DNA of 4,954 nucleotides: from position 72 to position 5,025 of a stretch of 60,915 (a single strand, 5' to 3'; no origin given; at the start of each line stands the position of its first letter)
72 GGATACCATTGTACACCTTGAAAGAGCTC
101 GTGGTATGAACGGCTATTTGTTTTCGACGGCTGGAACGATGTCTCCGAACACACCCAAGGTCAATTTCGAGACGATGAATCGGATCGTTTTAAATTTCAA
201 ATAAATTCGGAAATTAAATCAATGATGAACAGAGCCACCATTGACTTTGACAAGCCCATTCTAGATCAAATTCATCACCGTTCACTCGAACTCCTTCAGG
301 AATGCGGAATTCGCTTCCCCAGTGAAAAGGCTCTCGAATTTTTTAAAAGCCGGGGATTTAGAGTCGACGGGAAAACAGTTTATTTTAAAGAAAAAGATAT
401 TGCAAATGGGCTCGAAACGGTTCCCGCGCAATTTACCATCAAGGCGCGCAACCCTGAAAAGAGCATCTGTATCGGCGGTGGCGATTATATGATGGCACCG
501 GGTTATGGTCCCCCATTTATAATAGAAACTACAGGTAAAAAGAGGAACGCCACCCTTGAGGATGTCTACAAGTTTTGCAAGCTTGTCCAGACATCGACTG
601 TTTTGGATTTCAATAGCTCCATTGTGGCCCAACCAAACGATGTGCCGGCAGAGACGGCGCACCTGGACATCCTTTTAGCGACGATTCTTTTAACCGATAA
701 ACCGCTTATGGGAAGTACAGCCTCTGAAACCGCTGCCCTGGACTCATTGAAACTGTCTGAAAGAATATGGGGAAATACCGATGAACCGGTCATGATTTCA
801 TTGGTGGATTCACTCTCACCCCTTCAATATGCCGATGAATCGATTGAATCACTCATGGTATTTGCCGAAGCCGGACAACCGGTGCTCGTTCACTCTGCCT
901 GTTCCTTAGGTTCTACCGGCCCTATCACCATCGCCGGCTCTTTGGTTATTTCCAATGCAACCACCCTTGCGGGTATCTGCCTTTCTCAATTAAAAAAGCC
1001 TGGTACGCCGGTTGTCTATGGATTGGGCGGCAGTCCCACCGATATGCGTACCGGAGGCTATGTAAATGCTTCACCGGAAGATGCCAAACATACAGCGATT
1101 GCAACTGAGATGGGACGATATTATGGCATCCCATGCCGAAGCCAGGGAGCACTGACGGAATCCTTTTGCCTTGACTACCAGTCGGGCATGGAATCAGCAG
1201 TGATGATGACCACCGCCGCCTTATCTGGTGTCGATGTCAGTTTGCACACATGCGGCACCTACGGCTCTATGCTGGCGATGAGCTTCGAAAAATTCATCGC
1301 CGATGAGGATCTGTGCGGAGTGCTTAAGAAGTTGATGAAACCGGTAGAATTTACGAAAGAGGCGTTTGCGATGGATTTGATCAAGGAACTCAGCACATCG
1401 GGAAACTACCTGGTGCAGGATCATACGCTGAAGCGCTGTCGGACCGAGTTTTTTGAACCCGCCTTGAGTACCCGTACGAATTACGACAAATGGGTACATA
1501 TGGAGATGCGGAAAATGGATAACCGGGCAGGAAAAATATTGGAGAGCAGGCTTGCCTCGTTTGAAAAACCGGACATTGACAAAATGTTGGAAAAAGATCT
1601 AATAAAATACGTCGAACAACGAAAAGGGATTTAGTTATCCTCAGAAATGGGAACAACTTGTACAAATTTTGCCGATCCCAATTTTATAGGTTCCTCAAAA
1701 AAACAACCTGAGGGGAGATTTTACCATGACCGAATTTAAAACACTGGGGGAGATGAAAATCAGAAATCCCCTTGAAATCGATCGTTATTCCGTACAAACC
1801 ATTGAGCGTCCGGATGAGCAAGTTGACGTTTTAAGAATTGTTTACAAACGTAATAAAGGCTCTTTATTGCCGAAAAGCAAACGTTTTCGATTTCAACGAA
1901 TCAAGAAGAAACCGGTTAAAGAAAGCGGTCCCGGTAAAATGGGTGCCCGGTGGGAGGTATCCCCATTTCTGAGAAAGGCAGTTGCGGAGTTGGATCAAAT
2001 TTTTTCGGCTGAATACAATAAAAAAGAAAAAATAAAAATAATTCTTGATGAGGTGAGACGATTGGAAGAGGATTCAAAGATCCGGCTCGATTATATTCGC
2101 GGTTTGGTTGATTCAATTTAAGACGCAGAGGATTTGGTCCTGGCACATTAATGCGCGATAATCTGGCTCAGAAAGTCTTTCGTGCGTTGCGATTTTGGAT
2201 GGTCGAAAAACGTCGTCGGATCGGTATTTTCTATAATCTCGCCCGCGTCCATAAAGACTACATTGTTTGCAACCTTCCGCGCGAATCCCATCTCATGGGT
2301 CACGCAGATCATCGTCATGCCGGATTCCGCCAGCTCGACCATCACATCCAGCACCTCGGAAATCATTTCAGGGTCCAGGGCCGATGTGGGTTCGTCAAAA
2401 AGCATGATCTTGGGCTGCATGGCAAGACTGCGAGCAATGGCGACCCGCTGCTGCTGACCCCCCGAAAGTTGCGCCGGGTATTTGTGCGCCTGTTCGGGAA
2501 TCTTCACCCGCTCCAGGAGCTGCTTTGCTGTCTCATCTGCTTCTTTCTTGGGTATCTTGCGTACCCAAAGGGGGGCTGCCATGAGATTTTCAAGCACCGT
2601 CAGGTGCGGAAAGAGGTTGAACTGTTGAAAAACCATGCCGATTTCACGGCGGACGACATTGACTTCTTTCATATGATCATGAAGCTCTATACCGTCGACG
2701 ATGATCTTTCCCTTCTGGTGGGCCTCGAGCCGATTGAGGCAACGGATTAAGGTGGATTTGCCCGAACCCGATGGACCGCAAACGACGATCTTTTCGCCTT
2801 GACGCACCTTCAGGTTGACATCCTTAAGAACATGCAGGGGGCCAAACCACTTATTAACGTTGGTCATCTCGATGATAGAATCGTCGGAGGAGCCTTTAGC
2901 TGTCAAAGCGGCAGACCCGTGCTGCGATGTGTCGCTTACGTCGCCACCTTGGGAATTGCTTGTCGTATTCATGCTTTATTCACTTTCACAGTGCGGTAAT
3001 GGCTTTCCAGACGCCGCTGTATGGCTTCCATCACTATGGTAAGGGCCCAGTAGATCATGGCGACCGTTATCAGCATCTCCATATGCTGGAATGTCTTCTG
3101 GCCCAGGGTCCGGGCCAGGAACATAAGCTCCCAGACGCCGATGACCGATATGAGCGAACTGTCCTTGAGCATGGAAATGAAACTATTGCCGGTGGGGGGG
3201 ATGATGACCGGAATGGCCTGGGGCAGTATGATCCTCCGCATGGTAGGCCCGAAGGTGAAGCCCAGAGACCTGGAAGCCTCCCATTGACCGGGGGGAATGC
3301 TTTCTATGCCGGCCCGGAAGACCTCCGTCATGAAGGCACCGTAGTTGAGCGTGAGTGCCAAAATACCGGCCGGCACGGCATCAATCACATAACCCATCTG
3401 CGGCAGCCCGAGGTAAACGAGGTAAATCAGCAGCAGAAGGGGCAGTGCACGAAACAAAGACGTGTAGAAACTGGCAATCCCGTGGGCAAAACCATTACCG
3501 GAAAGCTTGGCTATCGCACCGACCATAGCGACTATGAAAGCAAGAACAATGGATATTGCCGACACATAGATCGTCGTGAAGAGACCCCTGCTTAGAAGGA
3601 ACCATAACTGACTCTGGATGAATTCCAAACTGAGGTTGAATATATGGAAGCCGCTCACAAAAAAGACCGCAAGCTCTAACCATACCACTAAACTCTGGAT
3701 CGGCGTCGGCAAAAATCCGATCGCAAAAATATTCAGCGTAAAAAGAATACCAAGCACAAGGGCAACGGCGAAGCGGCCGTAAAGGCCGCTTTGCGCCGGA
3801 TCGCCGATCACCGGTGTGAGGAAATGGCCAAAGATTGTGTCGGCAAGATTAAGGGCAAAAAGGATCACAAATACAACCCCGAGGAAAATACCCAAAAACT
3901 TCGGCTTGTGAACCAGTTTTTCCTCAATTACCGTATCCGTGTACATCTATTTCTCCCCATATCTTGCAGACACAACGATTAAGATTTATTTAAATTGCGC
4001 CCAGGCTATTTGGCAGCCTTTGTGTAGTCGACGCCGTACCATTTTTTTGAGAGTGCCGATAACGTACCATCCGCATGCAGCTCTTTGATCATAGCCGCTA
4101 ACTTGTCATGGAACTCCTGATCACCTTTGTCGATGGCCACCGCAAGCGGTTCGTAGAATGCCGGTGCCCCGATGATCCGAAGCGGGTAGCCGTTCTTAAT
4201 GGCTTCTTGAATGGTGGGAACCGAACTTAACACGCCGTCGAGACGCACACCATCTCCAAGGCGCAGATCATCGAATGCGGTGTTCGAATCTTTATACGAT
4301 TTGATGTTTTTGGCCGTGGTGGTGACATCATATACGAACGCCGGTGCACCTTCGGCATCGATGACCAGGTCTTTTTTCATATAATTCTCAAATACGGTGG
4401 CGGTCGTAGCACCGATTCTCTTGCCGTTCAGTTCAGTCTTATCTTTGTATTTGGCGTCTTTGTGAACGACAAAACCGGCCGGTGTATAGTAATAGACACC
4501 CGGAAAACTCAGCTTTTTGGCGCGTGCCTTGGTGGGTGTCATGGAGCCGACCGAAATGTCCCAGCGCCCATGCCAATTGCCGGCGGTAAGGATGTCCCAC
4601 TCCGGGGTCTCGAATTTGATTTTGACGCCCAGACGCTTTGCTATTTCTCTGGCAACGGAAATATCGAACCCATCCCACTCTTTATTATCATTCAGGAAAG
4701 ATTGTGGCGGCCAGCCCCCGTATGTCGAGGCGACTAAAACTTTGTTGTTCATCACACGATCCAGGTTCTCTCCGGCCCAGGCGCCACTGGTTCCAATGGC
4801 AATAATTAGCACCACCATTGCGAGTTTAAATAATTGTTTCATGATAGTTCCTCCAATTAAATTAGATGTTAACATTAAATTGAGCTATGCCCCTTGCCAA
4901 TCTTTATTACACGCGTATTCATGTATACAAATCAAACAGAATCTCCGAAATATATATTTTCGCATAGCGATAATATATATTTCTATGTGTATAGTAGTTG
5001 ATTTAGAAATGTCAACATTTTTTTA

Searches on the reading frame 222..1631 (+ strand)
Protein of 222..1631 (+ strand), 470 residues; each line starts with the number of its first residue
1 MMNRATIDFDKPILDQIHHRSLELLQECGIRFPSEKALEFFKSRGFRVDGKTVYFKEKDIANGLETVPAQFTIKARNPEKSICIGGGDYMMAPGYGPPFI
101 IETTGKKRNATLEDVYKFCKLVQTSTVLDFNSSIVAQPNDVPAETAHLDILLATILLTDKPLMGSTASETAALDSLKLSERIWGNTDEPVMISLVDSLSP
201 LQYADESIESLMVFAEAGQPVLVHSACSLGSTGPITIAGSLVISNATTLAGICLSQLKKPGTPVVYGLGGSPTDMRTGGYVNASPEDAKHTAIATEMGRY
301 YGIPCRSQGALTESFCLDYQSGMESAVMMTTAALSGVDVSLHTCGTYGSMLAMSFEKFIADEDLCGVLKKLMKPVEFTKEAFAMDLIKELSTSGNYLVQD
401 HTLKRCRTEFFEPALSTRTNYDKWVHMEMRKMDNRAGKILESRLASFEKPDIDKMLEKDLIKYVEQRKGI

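Call 56: search_protein_families(library=pfam, proteins=[window:222-1631:+], max_evalue=0.00001)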
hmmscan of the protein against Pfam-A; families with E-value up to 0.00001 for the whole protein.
window:222-1631:+ (470 aa): 1 family
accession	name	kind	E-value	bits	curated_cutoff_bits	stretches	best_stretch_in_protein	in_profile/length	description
PF06253.16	MTTB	-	2.6e-126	422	25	1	13-468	38-496/500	Trimethylamine methyltransferase (MTTB)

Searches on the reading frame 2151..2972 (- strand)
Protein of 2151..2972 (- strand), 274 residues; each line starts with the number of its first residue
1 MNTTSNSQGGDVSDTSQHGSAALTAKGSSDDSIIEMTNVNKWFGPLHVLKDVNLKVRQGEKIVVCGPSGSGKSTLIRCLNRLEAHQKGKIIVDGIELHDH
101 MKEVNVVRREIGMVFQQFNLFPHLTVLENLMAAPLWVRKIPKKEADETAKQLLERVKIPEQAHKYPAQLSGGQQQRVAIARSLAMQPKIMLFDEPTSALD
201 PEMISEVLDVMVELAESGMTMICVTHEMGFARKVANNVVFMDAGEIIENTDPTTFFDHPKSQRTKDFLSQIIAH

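Call 56: search_protein_families(library=pfam, proteins=[window:2151-2972:-], max_evalue=0.00001)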
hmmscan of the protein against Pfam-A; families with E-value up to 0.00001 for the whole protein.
window:2151-2972:- (274 aa): 3 families
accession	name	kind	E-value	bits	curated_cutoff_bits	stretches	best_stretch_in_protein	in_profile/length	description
PF00005.33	ABC_tran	-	1e-40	140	25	1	49-197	1-137/137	ABC transporter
PF13304.12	AAA_21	-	5.7e-12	46.7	27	1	167-228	236-300/304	AAA domain, putative AbiEii toxin, Type IV TA system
PF02463.25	SMC_N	-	4.2e-08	33.3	40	1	62-238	27-209/220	RecF/RecN/SMC N terminal domain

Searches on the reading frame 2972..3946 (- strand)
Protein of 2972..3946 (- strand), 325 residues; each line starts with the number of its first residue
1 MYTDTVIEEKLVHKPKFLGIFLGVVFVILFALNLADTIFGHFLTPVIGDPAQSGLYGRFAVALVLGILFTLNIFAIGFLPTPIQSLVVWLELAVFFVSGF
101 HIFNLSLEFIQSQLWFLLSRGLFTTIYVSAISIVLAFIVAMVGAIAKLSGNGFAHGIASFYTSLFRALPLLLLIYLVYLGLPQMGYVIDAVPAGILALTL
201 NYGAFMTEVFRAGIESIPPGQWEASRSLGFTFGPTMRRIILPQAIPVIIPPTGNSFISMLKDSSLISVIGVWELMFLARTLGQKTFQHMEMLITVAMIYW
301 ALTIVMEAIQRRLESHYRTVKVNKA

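Call 56: search_protein_families(library=pfam, proteins=[window:2972-3946:-], max_evalue=0.00001)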
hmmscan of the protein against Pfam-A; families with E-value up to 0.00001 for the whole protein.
window:2972-3946:- (325 aa): 1 family
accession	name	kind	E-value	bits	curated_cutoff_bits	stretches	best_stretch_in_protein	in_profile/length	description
PF00528.27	BPD_transp_1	-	1.6e-26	93.6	26.4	1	141-318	3-183/184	Binding-protein-dependent transport system inner membrane component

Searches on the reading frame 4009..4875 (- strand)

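Call 56: search_protein_families(library=pfam, proteins=[window:4009-4875:-], max_evalue=0.00001)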
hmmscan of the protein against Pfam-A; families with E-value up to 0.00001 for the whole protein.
window:4009-4875:- (289 aa): 1 family
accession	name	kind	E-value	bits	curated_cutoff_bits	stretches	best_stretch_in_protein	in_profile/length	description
PF00497.25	SBP_bac_3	-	9.1e-31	106.8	26.4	1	49-281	3-131/132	Bacterial extracellular solute-binding proteins, family 3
